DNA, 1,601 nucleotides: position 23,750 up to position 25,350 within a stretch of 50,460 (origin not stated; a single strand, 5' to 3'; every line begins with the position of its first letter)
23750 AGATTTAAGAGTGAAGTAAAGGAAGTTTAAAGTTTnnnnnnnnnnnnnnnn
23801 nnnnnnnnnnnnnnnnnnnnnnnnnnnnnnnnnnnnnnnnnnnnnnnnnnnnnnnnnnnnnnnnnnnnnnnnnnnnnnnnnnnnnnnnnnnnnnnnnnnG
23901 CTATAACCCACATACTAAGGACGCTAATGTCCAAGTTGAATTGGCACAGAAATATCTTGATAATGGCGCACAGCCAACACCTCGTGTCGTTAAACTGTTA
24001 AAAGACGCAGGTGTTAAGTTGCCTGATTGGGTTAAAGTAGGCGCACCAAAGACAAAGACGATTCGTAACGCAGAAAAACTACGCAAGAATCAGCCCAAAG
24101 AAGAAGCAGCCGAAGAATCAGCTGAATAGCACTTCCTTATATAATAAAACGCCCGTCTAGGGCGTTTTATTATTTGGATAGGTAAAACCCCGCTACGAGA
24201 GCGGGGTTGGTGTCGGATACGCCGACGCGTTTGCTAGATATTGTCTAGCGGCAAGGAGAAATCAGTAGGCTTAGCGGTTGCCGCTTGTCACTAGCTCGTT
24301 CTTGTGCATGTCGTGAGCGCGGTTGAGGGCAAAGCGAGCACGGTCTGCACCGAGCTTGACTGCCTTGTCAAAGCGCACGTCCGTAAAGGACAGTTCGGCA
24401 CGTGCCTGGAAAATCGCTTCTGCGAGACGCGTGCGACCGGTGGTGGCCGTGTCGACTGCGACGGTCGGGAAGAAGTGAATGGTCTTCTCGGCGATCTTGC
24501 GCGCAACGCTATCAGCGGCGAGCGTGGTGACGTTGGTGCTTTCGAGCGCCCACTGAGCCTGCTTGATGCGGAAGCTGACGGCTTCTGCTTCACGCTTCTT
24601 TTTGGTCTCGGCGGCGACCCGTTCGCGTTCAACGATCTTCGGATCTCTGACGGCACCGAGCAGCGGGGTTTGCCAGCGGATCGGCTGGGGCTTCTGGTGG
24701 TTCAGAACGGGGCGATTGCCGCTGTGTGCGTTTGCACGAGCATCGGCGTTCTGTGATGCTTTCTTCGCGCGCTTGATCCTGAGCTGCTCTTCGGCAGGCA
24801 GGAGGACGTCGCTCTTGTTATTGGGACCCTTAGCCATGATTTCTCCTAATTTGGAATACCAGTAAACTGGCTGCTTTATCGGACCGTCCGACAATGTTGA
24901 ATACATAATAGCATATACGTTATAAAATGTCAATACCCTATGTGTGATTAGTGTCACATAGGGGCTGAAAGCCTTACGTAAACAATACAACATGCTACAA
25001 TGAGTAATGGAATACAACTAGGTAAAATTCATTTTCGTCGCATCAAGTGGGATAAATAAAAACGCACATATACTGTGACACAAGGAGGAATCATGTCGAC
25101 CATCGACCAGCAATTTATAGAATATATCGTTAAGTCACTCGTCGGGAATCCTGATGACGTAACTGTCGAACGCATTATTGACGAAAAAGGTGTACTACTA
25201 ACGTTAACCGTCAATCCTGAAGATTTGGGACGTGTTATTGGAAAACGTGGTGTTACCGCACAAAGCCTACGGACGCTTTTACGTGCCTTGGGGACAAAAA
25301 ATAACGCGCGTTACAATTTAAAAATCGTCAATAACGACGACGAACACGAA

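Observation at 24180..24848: Compositionally foreign (~62% GC) ORF of unknown function inserted antisense between rpsP and the KH/ylqC-like gene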

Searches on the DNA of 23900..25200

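Call 14: search_rna_families(source=window, start=23900, end=25200, threshold=evalue, max_evalue=10)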
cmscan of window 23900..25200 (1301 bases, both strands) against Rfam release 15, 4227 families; matches with E-value up to 10: 6.
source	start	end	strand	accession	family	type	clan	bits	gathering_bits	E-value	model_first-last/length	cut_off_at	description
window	24088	24217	+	RF02859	Arrc11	Gene; sRNA;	-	23.9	52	0.26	1-175/175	no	Actinobacillus sRNA 11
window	24185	24244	-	RF00624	P9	Gene;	-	19.8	43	0.18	1-74/74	no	Pseudomonas sRNA P9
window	24535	24605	-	RF02937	Clostridiales-2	Gene; sRNA;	-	19.7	58.6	0.1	1-82/82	no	Clostridiales-2 RNA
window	24137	24173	+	RF02495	ohsC_RNA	Gene; antitoxin;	-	18.2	50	9.6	31-77/77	no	Oppression of Hydrophobic ORF by sRNA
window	24100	24194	-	RF01770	rimP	Cis-reg; leader;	-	17.7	47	6.9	1-102/102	no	Gammaprotebacteria rimP leader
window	24180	24232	+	RF02628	Hrs1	Gene; sRNA;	-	16.3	56.4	3.8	1-74/74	no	Hfq-regulated sRNA 1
